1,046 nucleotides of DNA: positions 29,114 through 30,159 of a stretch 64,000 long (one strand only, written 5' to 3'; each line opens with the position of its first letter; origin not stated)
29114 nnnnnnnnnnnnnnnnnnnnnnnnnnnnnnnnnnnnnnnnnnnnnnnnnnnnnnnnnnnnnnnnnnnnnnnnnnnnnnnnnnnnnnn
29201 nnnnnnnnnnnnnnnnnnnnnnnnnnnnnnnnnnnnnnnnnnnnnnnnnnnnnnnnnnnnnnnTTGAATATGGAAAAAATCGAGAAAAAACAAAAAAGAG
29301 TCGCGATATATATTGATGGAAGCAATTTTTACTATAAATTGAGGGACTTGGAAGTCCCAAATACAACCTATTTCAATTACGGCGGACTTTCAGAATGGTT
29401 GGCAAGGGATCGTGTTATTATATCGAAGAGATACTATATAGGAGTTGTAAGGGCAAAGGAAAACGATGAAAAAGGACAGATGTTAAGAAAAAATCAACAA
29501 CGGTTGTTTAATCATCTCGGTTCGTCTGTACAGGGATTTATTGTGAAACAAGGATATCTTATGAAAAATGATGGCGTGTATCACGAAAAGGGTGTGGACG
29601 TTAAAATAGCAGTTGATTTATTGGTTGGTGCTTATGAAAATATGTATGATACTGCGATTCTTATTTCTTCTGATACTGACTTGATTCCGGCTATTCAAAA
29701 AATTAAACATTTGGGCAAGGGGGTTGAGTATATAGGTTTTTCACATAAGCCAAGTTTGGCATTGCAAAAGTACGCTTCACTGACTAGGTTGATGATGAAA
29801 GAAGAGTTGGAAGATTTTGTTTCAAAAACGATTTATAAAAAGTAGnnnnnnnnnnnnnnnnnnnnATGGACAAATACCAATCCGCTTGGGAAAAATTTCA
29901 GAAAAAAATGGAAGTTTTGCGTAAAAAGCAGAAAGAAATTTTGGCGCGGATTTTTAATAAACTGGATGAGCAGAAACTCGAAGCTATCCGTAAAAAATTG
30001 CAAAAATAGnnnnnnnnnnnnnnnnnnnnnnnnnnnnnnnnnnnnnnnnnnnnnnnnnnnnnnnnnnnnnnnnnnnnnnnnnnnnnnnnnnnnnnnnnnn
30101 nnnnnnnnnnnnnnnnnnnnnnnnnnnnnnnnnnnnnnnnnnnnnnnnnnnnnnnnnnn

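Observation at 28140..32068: tRNA-Thr-adjacent variable locus with nested duplications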

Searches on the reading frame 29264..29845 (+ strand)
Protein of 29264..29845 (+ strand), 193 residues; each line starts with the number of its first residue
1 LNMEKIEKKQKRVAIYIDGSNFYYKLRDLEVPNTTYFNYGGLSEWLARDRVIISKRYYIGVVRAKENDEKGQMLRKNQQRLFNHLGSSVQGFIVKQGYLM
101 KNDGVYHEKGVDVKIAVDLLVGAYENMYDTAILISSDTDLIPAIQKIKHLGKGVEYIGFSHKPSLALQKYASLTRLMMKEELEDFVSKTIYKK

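Call 6: search_protein_families(library=pfam, proteins=[window:29264-29845:+], max_evalue=0.1)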
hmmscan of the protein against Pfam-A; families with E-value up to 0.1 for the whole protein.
window:29264-29845:+ (193 aa): 1 family
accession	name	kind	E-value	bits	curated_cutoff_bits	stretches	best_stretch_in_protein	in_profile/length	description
PF01936.24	NYN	-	3.1e-23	83.3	24.2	1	12-171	1-138/145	NYN domain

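Call 38: find_homologous_proteins(query=window:29264-29845:+)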
Query window:29264-29845:+ (193 aa): 1821 proteins with E <= 0.001 among 1927 candidates; the best 120 are listed.
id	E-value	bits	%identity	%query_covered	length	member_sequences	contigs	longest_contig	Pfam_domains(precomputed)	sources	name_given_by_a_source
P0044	7.3e-120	415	100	99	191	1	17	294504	PF01936.25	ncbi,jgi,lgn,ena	-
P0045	5.6e-106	370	89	99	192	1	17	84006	PF01936.25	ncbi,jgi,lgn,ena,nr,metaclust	ncbi:MAG: hypothetical protein A2271_01530 [Candidatus Moranbacteria bacterium RIFOXYA12_FULL_35_19]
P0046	4.3e-105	367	88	99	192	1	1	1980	PF01936.25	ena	-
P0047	2.1e-103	362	85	99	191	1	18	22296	PF01936.25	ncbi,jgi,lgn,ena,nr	ncbi:MAG: hypothetical protein COX29_02890 [Candidatus Moranbacteria bacterium CG23_combo_of_CG06-09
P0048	2.4e-103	362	88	99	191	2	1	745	PF01936.25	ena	-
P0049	1.5e-102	359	86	98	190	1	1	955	PF01936.25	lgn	-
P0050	8.3e-101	353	85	98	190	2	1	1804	PF01936.25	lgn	-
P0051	1.1e-99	350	84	98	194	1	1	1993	PF01936.25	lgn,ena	-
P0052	2.9e-98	345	83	96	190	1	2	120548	PF01936.25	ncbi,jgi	jgi:uncharacterized LabA/DUF88 family protein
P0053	5.7e-98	344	82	98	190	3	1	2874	PF01936.25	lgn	-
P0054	1.3e-96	340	81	98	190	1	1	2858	PF01936.25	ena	-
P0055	3.5e-92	325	77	94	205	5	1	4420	PF01936.25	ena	-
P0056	3.1e-90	319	77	95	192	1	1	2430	PF01936.25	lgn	-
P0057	3.1e-90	319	90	84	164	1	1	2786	PF01936.25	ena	-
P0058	4.1e-90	318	77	92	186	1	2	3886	PF01936.25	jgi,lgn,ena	-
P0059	9.9e-90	317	77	94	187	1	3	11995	PF01936.25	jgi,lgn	-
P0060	1.0e-89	317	74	96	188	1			PF01936.25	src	-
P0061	1.0e-88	314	76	95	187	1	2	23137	PF01936.25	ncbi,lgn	-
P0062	4.6e-88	312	77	95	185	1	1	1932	PF01936.25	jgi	jgi:uncharacterized LabA/DUF88 family protein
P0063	5.1e-88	312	77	95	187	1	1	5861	PF01936.25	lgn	-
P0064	5.7e-88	311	72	96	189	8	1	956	PF01936.25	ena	-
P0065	7.5e-88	311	73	94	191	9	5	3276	PF01936.25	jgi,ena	-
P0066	8.9e-88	311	74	95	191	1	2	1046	PF01936.25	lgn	-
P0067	1.0e-87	311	77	95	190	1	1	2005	PF01936.25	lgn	-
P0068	2.2e-87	310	76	95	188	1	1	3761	PF01936.25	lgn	-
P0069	2.7e-87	309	76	94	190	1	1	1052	PF01936.25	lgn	-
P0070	2.7e-86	306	77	91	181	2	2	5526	PF01936.25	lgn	-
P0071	5.8e-86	305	74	93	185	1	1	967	PF01936.25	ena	-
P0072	7.7e-86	304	77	90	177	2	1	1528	PF01936.25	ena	-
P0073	8.6e-86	304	76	91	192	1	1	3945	PF01936.25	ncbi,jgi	-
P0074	2.3e-85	303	77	93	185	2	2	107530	PF01936.25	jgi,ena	-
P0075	3.7e-85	302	74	96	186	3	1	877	PF01936.25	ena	-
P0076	1.8e-84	300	74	95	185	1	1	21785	PF01936.25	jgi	jgi:uncharacterized LabA/DUF88 family protein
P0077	3.6e-84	299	77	92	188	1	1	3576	PF01936.25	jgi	jgi:uncharacterized LabA/DUF88 family protein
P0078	3.7e-84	299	76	93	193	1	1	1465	PF01936.25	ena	-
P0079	4.0e-84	299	69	94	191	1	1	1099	PF01936.25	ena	-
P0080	4.4e-84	299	73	93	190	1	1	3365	PF01936.25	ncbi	-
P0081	6.4e-84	298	71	94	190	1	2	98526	PF01936.25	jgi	-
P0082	9.4e-82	291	71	93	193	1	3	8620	PF01936.25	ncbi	-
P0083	1.1e-81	291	70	92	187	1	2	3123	PF01936.25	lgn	-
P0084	1.5e-81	291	71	94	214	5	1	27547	PF01936.25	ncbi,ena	-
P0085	2.4e-81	290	71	93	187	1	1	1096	PF01936.25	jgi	jgi:uncharacterized LabA/DUF88 family protein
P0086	6.2e-81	288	69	96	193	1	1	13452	PF01936.25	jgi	jgi:uncharacterized LabA/DUF88 family protein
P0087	7.5e-81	288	69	95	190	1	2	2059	PF01936.25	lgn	-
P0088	1.8e-80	287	74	92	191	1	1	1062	PF01936.25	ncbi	-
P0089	3.9e-80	286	69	96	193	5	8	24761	PF01936.25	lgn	-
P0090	1.2e-79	284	70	95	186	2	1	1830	PF01936.25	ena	-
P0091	1.8e-79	284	70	93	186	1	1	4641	PF01936.25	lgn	-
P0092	6.1e-79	282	68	95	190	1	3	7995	PF01936.25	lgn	-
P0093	1.4e-78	281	70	94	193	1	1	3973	PF01936.25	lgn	-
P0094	2.9e-78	280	67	93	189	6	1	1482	PF01936.25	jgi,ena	-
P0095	3.8e-78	279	69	96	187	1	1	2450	PF01936.25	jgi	jgi:uncharacterized LabA/DUF88 family protein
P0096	5.2e-78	279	67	97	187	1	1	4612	PF01936.25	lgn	-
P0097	7.6e-78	278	66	97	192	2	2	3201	PF01936.25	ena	-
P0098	7.8e-78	278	69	92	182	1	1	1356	PF01936.25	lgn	-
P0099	7.9e-78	278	63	97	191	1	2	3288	PF01936.25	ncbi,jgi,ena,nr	ncbi:MAG TPA: NYN domain-containing protein [Patescibacteria group bacterium]|nr:NYN domain-containi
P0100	1.7e-77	277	66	95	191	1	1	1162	PF01936.25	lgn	-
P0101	2.9e-77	277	66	96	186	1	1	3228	PF01936.25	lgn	-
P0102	6.1e-77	275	70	92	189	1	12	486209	PF01936.25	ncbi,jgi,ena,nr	ncbi:MAG: protein of unknown function DUF88 [uncultured bacterium]|nr:MAG: protein of unknown functi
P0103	7.5e-77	275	68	94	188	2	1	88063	PF01936.25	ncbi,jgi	-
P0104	9.8e-77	275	67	95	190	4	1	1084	PF01936.25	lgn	-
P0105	1.1e-76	275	69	94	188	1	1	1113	PF01936.25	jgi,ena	-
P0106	1.4e-76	274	70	95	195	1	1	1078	PF01936.25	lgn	-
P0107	1.7e-76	274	67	95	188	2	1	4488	PF01936.25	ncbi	ncbi:MAG: NYN domain-containing protein [bacterium]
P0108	1.9e-76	274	69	93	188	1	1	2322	PF01936.25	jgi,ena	-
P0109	2.0e-76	274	64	93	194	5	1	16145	PF01936.25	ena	-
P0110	2.0e-76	274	69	91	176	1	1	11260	PF01936.25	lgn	-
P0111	2.5e-76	273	69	93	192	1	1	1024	PF01936.25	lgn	-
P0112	2.6e-76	273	66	93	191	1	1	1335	PF01936.25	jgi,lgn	jgi:uncharacterized LabA/DUF88 family protein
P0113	2.8e-76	273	63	96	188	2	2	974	PF01936.25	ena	-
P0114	3.7e-76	273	66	94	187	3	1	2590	PF01936.25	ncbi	-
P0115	4.4e-76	273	67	96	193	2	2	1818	PF01936.25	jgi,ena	-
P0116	5.3e-76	272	70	95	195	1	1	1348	PF01936.25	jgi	jgi:uncharacterized LabA/DUF88 family protein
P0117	6.1e-76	272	68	91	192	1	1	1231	PF01936.25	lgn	-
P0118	7.4e-76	272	71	95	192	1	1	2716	PF01936.25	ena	-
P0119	1.3e-75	271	69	95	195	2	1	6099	PF01936.25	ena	-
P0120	1.3e-75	271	68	91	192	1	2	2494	PF01936.25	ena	-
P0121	1.7e-75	271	70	95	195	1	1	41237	PF01936.25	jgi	jgi:uncharacterized LabA/DUF88 family protein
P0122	1.9e-75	271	66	96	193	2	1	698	PF01936.25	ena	-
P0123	2.1e-75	270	66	97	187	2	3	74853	PF01936.25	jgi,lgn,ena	-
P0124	2.3e-75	270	68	96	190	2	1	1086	PF01936.25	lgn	-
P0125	3.2e-75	270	68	92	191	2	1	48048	PF01936.25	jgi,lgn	jgi:uncharacterized LabA/DUF88 family protein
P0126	3.3e-75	270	64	97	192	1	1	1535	PF01936.25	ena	-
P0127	4.5e-75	269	66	96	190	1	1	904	PF01936.25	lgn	-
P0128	4.8e-75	269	65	100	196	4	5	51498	PF01936.25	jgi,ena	jgi:uncharacterized LabA/DUF88 family protein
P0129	5.1e-75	269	66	93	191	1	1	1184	PF01936.25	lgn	-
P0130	5.6e-75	269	66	92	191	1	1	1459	PF01936.25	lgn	-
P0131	6.6e-75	269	70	92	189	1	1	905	PF01936.25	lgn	-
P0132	8.3e-75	269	66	94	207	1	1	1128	PF01936.25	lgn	-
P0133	8.8e-75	268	66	94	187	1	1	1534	PF01936.25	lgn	-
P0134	1.1e-74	268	65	96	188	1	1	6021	PF01936.25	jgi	-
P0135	1.2e-74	268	68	93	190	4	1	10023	PF01936.25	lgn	-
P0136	1.4e-74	268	69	92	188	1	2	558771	PF01936.25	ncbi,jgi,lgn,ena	ncbi:MAG: NYN domain-containing protein [Parcubacteria group bacterium]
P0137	1.5e-74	268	64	95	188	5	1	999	PF01936.25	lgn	-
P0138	1.8e-74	267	68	95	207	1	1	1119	PF01936.25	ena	-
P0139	2.0e-74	267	66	91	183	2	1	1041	PF01936.25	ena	-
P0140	3.6e-74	266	67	94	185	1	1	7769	PF01936.25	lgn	-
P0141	3.7e-74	266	70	95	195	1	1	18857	PF01936.25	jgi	-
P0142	3.8e-74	266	65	95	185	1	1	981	PF01936.25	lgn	-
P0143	4.0e-74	266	67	92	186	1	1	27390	PF01936.25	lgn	-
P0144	4.0e-74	266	66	93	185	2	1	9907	PF01936.25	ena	-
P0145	4.1e-74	266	67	95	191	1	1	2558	PF01936.25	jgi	-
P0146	5.2e-74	266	66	96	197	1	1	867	PF01936.25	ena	-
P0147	5.3e-74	266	68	95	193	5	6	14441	PF01936.25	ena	-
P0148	6.3e-74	266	66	92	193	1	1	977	PF01936.25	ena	-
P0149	6.5e-74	266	65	96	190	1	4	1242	PF01936.25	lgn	-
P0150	6.9e-74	266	66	94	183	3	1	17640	PF01936.25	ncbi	ncbi:MAG: NYN domain-containing protein [bacterium]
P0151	7.7e-74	265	68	91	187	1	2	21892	PF01936.25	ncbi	-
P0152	9.9e-74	265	67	94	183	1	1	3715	PF01936.25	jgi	jgi:uncharacterized LabA/DUF88 family protein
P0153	1.0e-73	265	68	93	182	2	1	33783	PF01936.25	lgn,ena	-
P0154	1.1e-73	265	67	95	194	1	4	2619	PF01936.25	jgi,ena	jgi:uncharacterized LabA/DUF88 family protein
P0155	1.2e-73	265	64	94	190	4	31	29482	PF01936.25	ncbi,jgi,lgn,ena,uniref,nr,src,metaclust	ncbi:hypothetical protein A3E04_02850 [Candidatus Kuenenbacteria bacterium RIFCSPHIGHO2_12_FULL_42_1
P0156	1.2e-73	265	69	92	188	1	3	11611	PF01936.25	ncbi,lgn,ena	ncbi:MAG: NYN domain-containing protein [Patescibacteria group bacterium]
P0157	1.3e-73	265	66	95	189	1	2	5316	PF01936.25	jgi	jgi:uncharacterized LabA/DUF88 family protein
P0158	1.4e-73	264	66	93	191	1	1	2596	PF01936.25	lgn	-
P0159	1.4e-73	264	66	91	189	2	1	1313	PF01936.25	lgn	-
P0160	1.9e-73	264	66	93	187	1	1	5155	PF01936.25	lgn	-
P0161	2.2e-73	264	65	93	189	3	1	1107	PF01936.25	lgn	-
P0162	2.3e-73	264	67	93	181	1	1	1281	PF01936.25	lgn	-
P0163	2.5e-73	264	66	91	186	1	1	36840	PF01936.25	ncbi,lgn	-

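Call 39: find_encoding_contigs(protein=P0045, flank=8000, max_places=3)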
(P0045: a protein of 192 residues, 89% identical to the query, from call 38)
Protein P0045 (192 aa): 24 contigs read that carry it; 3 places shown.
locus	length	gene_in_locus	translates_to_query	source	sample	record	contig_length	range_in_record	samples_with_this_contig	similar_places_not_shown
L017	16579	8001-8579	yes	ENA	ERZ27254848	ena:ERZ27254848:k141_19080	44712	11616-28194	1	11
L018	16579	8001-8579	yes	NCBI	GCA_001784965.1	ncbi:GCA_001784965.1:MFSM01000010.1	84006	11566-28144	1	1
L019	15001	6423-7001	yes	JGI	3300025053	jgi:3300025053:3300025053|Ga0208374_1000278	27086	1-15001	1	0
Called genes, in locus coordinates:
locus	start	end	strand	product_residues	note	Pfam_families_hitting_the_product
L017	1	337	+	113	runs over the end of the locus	-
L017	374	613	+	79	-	-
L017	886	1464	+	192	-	-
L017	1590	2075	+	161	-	-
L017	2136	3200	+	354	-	PF00085:Thioredoxin (faint), PF13192:Thioredoxin_3 (faint), PF13098:Thioredoxin_2 (weak), PF13462:Thioredoxin_4, PF01323:DSBA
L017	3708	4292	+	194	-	PF01558:POR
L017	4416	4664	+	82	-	PF12797:Fer4_2 (weak), PF00037:Fer4 (weak), PF12837:Fer4_6 (weak), PF13237:Fer4_10, PF14697:Fer4_21, PF12838:Fer4_7, PF13187:Fer4_9, PF00037:Fer4, +7 more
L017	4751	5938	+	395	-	PF01855:POR_N, PF17147:PFOR_II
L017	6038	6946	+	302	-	PF02775:TPP_enzyme_C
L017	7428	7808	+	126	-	-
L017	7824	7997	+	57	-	-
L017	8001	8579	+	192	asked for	PF01936:NYN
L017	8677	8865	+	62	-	-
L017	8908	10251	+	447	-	-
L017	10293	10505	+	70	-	-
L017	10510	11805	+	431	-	-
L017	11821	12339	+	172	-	PF21349:RUBY_RBDX (weak), PF02915:Rubrerythrin, PF13668:Ferritin_2 (weak)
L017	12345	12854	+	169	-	-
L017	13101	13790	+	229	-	PF02535:Zip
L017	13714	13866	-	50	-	-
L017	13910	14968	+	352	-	PF08220:HTH_DeoR (faint), PF02661:Fic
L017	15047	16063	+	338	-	PF03462:PCRF, PF00472:RF-1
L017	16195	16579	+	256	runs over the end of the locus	PF02463:SMC_N (faint), PF00005:ABC_tran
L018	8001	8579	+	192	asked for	PF01936:NYN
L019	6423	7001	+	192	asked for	PF01936:NYN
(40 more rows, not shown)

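Call 40: find_encoding_contigs(protein=P0047, flank=8000, max_places=3)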
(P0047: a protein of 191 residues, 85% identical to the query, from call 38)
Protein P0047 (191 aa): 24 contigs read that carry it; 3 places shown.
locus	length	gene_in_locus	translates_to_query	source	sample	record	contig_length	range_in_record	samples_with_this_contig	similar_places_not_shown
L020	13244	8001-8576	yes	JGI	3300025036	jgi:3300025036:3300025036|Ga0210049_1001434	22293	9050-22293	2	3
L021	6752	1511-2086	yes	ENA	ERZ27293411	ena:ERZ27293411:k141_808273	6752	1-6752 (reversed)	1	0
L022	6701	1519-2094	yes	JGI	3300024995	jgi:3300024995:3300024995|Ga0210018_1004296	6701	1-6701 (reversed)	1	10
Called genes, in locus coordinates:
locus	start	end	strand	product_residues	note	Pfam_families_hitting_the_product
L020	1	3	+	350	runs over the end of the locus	PF13192:Thioredoxin_3 (faint), PF13098:Thioredoxin_2 (weak), PF13462:Thioredoxin_4, PF01323:DSBA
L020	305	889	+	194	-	PF01558:POR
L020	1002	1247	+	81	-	PF12797:Fer4_2 (weak), PF00037:Fer4 (weak), PF12837:Fer4_6 (weak), PF13237:Fer4_10, PF14697:Fer4_21, PF12838:Fer4_7, PF13187:Fer4_9, PF00037:Fer4, +7 more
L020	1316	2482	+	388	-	PF01855:POR_N, PF17147:PFOR_II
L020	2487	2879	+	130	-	-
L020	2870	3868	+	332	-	PF04055:Radical_SAM, PF13353:Fer4_12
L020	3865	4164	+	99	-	-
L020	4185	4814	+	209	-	-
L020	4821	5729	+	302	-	PF02775:TPP_enzyme_C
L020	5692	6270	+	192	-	PF01797:Y1_Tnp (faint)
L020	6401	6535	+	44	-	-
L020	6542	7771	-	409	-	PF00665:rve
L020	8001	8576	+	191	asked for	PF01936:NYN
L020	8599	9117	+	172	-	PF21349:RUBY_RBDX (faint), PF02915:Rubrerythrin, PF13668:Ferritin_2 (weak)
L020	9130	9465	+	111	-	-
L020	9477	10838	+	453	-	-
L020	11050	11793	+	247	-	PF02535:Zip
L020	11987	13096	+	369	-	PF03462:PCRF, PF00472:RF-1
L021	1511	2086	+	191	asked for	PF01936:NYN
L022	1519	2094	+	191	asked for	PF01936:NYN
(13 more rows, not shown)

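Call 50: find_related_loci(query=window:29270-29845:+, collection=genome_contigs, flank=6000)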
Query window:29270-29845:+ (191 aa) in genome_contigs; peptide patterns used: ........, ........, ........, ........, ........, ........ (x = any residue, [..] = any of these).
91 stretches matched a pattern; 18 encode a relative of the query (tblastn E <= 1e-3); 18 distinct loci.
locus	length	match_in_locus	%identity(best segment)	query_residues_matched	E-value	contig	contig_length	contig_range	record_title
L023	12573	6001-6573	89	1-191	2e-113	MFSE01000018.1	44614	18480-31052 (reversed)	MAG: Candidatus Moranbacteria bacterium RIFOXYA12_FULL_35_19 rifixya3_full_scaffold_382, whole genome shotgun sequence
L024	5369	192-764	85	1-191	8e-111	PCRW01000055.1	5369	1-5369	MAG: Candidatus Moranbacteria bacterium CG23_combo_of_CG06-09_8_20_14_all_35_22 CG23_scaffold_15334_c, whole genome shot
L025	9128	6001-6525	69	14-188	5e-81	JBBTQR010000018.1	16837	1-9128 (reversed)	MAG: Patescibacteria group bacterium isolate H41-bin256_1 H41_bin256_1_000000000018, whole genome shotgun sequence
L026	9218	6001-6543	66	8-188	1e-80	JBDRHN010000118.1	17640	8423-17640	MAG: bacterium isolate MEGAHIT-group-1.518 k141_12351986, whole genome shotgun sequence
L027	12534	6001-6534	69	3-180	1e-80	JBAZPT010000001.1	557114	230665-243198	MAG: Parcubacteria group bacterium isolate SO_2017_SWC_36 scaffold_11_c1_LP-4_2017, whole genome shotgun sequence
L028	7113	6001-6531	69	10-186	1e-80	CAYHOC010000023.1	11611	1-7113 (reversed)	MAG TPA_asm: uncultured Gammaproteobacteria bacterium isolate ERP119705_co14_526 genome assembly, contig: NODE_7317_leng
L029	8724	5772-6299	65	10-185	2e-79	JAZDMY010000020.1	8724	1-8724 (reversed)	MAG: bacterium isolate MEGAHIT-group-0.684 k141_9716635, whole genome shotgun sequence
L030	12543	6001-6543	64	4-184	5e-79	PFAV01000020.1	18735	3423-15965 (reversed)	MAG: bacterium (Candidatus Gribaldobacteria) CG10_big_fil_rev_8_21_14_0_10_41_12 CG10_8_21_14_0.10_scaffold_16995_c, who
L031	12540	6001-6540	69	7-184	3e-77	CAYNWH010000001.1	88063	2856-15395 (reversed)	MAG TPA_asm: uncultured Gammaproteobacteria bacterium isolate SRP214966_co1_418 genome assembly, contig: NODE_225_length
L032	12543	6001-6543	62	4-186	4e-75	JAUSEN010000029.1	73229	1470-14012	MAG: Candidatus Magasanikiibacteriota bacterium isolate E14_maxbin.201_sub E14_k141_1838474, whole genome shotgun sequen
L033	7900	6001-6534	62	7-186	7e-74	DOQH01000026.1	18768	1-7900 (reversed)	MAG TPA_asm: Candidatus Magasanikbacteria bacterium isolate UBA10142 contig_1976, whole genome shotgun sequence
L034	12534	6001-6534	61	8-187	9e-70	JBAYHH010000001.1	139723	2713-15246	MAG: Candidatus Magasanikiibacteriota bacterium isolate SO_2016_GW1_145 scaffold00269_OW334_2016, whole genome shotgun s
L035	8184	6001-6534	59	4-183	8e-70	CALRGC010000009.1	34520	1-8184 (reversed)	MAG: Candidatus Magasanikbacteria bacterium isolate Ike-150m-44 genome assembly, contig: Ike-150-c537, whole genome shot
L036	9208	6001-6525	62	8-184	9e-70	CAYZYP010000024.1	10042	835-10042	MAG TPA_asm: uncultured Gammaproteobacteria bacterium isolate SRP062349_co5_339 genome assembly, contig: NODE_3137_lengt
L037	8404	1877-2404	62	7-184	2e-68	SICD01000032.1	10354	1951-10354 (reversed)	MAG: Candidatus Magasanikbacteria bacterium isolate Baikal-deep-G194 BACOMB-C30995, whole genome shotgun sequence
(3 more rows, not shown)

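Call 70: search_protein_families(library=padloc, proteins=[window:29270-29845:+, L017:8908-10251:+, L017:10510-11805:+, L020:9477-10838:+], max_evalue=0.01)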
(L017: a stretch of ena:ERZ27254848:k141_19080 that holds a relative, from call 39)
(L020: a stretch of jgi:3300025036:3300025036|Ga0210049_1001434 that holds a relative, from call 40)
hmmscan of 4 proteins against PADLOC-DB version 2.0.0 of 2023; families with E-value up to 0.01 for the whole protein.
window:29270-29845:+ (191 aa): 2 families
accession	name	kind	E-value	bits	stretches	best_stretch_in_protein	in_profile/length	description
PDLC04163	HEC-09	-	3.9e-22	76.9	1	9-150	2-147/203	-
PDLC01154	NYN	-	9.5e-12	42.9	1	6-168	143-288/310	"LabA-like protein, NYN family nuclease"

L017:8908-10251:+ (447 aa): 0 families

L017:10510-11805:+ (431 aa): 0 families

L020:9477-10838:+ (453 aa): 0 families

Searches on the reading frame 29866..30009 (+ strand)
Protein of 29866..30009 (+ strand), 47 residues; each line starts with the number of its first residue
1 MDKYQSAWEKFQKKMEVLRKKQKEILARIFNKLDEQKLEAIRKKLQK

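Call 6: search_protein_families(library=pfam, proteins=[window:29866-30009:+], max_evalue=0.1)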
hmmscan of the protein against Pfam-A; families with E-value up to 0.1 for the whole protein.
window:29866-30009:+ (47 aa): 2 families
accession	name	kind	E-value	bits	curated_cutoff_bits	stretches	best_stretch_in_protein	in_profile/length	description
PF06279.16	DUF1033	-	0.044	14.4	25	1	2-47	38-82/118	Protein of unknown function (DUF1033)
PF23406.1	ZNF380_CC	-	0.054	14.4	28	1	2-33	22-53/81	ZNF380 coiled-coil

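Call 70: search_protein_families(library=padloc, proteins=[window:29866-30009:+], max_evalue=0.01)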
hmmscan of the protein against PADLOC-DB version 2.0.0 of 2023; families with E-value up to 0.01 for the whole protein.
window:29866-30009:+ (47 aa): 1 family
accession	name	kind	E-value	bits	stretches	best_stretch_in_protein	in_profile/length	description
PDLC01576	Csm2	-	0.0049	15.4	1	10-39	39-68/87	CAS-III-A; effector_SS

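Call 80: search_protein_families(library=phrogs, proteins=[window:29866-30009:+], max_evalue=0.01)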
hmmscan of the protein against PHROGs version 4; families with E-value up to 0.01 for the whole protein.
window:29866-30009:+ (47 aa): 0 families
